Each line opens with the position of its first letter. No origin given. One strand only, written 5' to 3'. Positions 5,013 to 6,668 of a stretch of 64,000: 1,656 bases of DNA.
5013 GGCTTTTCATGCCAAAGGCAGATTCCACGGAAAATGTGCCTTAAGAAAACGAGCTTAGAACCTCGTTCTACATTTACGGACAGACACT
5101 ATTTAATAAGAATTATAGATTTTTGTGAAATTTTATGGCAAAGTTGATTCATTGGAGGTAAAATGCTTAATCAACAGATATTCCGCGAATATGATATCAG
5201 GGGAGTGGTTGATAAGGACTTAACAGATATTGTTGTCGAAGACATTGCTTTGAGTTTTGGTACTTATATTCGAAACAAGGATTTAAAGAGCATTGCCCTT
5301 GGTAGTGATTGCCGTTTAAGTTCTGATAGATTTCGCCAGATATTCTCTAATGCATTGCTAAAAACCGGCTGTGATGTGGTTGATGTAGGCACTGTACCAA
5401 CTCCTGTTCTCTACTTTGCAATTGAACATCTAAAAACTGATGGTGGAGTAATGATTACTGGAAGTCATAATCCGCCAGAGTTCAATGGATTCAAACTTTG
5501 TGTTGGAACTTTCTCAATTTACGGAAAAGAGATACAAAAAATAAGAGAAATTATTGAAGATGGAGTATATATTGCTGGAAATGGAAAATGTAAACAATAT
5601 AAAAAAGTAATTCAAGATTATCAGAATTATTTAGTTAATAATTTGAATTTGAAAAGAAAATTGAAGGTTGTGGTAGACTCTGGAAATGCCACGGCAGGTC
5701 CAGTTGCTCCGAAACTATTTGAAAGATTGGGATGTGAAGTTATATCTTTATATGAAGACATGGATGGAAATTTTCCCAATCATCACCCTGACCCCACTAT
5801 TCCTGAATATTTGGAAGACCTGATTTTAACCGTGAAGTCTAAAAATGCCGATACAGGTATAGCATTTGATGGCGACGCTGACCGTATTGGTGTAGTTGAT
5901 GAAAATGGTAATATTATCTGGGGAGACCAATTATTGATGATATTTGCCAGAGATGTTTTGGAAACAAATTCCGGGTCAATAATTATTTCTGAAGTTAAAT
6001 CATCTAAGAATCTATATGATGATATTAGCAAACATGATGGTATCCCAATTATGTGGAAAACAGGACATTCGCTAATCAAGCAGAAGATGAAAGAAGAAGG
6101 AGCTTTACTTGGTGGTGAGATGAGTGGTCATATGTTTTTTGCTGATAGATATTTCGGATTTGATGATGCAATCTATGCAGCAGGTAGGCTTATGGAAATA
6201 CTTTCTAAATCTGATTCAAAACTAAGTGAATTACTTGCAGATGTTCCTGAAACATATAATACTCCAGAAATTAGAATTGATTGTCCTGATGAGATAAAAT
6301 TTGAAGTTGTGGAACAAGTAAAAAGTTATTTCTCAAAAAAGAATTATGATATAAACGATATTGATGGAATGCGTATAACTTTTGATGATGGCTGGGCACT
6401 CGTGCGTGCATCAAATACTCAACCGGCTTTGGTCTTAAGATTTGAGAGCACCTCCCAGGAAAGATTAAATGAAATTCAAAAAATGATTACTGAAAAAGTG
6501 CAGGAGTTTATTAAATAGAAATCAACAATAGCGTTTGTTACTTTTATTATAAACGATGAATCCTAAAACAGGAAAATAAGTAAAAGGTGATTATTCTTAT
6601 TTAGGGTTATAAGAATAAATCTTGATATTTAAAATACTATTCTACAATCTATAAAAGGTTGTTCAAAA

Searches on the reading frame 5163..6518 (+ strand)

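Call 78: search_protein_families(library=pfam, proteins=[window:5163-6518:+], max_evalue=0.00001)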
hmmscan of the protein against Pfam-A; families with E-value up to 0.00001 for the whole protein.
window:5163-6518:+ (451 aa): 4 families
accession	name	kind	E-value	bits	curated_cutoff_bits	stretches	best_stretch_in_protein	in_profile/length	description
PF02878.22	PGM_PMM_I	-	1.2e-35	122.7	22.5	1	5-133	2-133/138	Phosphoglucomutase/phosphomannomutase, alpha/beta/alpha domain I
PF02879.22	PGM_PMM_II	-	4.3e-29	101.5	29.3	1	152-249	2-103/103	Phosphoglucomutase/phosphomannomutase, alpha/beta/alpha domain II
PF02880.22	PGM_PMM_III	-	8.7e-28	97.2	20.7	1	253-365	1-115/115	Phosphoglucomutase/phosphomannomutase, alpha/beta/alpha domain III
PF00408.26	PGM_PMM_IV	-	8.4e-16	58.2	23.1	1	369-444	1-67/68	Phosphoglucomutase/phosphomannomutase, C-terminal domain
